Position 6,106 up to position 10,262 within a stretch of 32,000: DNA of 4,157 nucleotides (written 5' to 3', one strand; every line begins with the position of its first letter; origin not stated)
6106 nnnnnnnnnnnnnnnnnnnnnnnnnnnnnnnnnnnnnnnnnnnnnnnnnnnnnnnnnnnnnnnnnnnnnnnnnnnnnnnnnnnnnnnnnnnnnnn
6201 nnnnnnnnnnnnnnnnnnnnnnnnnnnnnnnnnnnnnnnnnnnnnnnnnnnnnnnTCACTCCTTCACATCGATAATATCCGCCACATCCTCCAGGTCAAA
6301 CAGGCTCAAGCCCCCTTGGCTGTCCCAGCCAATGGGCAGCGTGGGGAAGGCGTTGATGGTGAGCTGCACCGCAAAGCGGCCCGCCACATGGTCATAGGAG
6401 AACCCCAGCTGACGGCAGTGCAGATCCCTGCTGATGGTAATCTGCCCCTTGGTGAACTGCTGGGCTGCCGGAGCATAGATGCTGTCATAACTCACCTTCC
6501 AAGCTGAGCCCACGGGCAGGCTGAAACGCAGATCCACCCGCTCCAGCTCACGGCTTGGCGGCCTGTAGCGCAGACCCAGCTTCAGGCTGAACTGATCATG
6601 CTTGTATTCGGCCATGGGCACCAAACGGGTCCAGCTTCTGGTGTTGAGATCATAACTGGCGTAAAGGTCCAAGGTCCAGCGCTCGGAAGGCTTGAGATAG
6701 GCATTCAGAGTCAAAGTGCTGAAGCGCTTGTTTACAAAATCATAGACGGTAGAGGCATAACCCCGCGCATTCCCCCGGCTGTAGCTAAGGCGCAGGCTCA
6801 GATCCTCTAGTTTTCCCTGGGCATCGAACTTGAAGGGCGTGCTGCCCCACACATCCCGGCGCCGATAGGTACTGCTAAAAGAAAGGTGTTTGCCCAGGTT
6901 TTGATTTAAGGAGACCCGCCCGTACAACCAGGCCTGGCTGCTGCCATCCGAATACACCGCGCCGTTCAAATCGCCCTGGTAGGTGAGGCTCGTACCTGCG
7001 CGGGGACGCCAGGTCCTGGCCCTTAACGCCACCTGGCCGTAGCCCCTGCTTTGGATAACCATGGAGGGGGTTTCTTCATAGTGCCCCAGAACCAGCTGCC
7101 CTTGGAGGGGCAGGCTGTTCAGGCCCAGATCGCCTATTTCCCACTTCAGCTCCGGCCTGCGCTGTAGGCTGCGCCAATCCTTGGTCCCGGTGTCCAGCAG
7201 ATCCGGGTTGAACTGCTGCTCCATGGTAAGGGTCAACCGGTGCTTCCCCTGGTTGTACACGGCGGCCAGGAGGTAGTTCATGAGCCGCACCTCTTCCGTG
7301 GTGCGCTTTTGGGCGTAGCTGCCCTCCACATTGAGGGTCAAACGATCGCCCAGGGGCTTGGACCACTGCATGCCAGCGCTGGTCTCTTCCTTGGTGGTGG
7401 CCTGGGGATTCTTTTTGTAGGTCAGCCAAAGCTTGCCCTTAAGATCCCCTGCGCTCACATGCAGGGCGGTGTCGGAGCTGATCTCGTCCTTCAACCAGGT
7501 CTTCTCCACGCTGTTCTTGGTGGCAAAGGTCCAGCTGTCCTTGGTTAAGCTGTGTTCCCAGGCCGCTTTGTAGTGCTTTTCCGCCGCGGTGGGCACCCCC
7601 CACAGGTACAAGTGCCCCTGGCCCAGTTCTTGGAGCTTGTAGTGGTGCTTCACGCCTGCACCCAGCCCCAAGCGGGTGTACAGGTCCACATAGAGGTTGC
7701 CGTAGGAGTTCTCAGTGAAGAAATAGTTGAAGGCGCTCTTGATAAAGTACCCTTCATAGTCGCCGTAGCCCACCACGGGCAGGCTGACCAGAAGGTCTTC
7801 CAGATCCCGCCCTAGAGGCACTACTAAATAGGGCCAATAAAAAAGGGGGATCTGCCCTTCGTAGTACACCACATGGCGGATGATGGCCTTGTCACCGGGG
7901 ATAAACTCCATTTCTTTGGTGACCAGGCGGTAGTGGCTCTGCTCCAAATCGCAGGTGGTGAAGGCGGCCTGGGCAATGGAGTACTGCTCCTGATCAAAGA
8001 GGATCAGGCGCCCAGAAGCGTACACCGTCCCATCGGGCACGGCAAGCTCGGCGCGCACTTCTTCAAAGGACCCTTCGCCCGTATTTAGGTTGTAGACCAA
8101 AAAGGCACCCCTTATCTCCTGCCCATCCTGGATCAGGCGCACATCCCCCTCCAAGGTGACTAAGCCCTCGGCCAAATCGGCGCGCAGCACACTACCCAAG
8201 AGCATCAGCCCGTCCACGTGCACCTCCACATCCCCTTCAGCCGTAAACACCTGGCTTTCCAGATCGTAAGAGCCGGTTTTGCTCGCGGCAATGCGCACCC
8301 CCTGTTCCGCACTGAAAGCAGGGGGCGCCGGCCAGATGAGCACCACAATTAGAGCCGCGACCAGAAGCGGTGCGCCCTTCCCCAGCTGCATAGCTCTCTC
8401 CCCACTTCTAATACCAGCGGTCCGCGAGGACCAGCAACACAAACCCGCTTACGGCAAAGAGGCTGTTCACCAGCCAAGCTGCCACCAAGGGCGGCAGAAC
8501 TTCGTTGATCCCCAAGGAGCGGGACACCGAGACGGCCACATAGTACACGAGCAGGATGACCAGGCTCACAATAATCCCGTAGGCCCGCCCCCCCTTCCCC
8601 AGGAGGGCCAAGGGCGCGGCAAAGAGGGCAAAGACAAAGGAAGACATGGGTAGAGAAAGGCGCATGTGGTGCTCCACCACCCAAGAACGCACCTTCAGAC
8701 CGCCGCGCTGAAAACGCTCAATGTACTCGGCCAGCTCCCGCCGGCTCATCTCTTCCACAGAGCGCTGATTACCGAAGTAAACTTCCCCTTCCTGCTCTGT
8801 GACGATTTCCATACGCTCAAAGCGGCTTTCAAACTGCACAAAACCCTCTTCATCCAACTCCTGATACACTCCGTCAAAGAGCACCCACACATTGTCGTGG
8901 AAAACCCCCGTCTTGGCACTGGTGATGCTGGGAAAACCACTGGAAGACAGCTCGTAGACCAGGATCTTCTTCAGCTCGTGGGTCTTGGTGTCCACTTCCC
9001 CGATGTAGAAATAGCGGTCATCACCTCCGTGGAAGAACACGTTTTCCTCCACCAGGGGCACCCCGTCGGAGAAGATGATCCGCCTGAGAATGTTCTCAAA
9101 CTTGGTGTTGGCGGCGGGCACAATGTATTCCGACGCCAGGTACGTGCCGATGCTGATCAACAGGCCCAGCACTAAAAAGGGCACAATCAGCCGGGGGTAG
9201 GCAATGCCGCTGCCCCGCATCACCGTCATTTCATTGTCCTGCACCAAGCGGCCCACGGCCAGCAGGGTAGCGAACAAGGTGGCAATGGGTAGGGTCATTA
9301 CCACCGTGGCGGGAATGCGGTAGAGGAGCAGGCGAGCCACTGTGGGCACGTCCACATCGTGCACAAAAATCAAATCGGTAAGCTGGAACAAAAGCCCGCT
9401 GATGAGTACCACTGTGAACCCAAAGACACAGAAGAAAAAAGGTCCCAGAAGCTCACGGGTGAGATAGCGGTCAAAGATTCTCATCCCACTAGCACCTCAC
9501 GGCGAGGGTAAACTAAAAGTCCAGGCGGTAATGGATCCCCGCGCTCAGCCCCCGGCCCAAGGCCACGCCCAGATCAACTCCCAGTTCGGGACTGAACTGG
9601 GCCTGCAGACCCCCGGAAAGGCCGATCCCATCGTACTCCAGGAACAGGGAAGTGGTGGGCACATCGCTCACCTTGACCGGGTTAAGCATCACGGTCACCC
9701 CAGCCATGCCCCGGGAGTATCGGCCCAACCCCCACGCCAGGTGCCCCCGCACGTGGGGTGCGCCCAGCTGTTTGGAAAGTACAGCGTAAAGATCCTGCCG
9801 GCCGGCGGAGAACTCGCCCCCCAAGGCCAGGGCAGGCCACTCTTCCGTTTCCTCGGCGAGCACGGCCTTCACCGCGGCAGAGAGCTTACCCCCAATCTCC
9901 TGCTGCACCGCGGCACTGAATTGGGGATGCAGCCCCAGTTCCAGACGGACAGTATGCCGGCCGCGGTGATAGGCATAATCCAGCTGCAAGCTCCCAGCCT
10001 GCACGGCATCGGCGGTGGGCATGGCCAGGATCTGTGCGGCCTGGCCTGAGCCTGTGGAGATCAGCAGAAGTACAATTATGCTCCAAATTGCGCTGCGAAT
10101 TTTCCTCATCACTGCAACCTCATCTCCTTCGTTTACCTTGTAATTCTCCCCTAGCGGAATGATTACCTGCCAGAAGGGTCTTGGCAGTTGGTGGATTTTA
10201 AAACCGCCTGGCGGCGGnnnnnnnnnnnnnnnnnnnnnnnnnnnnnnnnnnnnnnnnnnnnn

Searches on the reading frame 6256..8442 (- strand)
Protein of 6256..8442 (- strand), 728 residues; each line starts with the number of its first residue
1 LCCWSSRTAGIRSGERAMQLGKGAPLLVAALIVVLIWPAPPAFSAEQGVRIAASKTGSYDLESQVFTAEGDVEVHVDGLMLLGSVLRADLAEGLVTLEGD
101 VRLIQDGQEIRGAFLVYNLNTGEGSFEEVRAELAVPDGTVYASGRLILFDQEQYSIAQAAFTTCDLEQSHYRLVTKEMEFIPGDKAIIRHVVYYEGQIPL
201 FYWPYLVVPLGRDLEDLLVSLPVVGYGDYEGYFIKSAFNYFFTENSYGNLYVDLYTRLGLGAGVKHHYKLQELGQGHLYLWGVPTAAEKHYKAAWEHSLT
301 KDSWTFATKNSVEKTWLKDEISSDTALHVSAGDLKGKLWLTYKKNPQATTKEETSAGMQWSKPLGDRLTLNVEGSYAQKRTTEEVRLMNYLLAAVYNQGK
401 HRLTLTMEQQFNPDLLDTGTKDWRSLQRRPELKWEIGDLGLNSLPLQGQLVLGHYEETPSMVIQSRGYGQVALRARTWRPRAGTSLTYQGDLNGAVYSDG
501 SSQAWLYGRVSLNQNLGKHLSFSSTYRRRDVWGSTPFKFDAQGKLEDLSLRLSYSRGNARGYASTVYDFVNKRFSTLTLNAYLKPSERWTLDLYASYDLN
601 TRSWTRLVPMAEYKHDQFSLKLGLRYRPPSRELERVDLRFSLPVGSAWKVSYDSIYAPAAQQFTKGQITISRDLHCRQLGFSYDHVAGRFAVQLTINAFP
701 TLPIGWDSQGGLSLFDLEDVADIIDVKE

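Call 3: search_protein_families(library=pfam, proteins=[window:6256-8442:-], max_evalue=0.1)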
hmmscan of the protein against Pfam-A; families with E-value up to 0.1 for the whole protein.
window:6256-8442:- (728 aa): 1 family
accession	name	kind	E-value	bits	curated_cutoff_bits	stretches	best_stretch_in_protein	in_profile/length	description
PF03968.19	LptD_N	-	0.00066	20.3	20.4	0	87-122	77-112/113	LptA/(LptD N-terminal domain) LPS transport protein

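Call 4: search_protein_families(library=ncbifam, proteins=[window:6256-8442:-], max_evalue=0.1)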
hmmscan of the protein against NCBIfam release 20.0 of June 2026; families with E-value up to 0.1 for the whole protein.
window:6256-8442:- (728 aa): 3 families
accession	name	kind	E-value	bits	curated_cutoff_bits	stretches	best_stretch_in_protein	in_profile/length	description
NF002997.0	PRK03761.1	equivalog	3.4e-09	35.4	683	1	94-306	102-310/783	LPS assembly protein LptD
TIGR03002.1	outer_YhbN_LptA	equivalog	0.00074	19.4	71.7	0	90-122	89-121/142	lipopolysaccharide transport periplasmic protein LptA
TIGR04409.1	LptC_YrbK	equivalog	0.025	14.1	38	0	58-102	133-177/180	LPS export ABC transporter periplasmic protein LptC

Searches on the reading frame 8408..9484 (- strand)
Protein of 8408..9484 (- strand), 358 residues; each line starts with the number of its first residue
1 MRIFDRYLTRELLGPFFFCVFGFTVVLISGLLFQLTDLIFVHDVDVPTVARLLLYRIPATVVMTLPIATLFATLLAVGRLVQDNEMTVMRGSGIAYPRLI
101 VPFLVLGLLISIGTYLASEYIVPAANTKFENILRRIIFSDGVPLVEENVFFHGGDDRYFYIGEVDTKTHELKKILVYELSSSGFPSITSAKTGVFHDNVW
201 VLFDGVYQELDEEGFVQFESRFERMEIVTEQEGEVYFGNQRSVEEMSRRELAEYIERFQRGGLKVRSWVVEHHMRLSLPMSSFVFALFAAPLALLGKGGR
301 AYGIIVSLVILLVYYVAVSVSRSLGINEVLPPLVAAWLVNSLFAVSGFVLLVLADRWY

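Call 3: search_protein_families(library=pfam, proteins=[window:8408-9484:-], max_evalue=0.1)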
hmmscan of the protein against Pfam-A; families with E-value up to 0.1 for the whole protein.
window:8408-9484:- (358 aa): 1 family
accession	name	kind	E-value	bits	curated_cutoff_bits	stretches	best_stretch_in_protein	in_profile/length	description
PF03739.19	LptF_LptG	-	9.3e-92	308.2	27.9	1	6-351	1-351/353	Lipopolysaccharide export system permease LptF/LptG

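Call 4: search_protein_families(library=ncbifam, proteins=[window:8408-9484:-], max_evalue=0.1)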
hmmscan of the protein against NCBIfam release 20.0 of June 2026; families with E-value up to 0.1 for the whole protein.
window:8408-9484:- (358 aa): 2 families
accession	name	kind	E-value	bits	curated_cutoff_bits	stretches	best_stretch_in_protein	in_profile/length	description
TIGR04407.1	LptF_YjgP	equivalog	1.9e-61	207.7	230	1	3-351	1-345/347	LPS export ABC transporter permease LptF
TIGR04408.1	LptG_lptG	equivalog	1.4e-52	178.5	240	1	3-351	1-348/351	LPS export ABC transporter permease LptG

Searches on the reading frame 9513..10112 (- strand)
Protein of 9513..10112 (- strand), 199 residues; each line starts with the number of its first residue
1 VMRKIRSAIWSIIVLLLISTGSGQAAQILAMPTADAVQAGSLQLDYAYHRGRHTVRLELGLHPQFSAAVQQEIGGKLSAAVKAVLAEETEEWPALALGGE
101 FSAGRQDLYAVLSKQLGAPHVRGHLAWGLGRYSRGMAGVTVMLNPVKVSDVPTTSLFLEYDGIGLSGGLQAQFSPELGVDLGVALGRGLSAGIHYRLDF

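Call 12: search_protein_families(library=pfam, proteins=[window:9513-10112:-], max_evalue=0.001)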
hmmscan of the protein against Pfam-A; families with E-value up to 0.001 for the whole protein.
window:9513-10112:- (199 aa): 1 family
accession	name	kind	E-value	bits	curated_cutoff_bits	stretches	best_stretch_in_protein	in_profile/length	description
PF06082.17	YjbH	-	0.0003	20.2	24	0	28-134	10-135/658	Exopolysaccharide biosynthesis protein YbjH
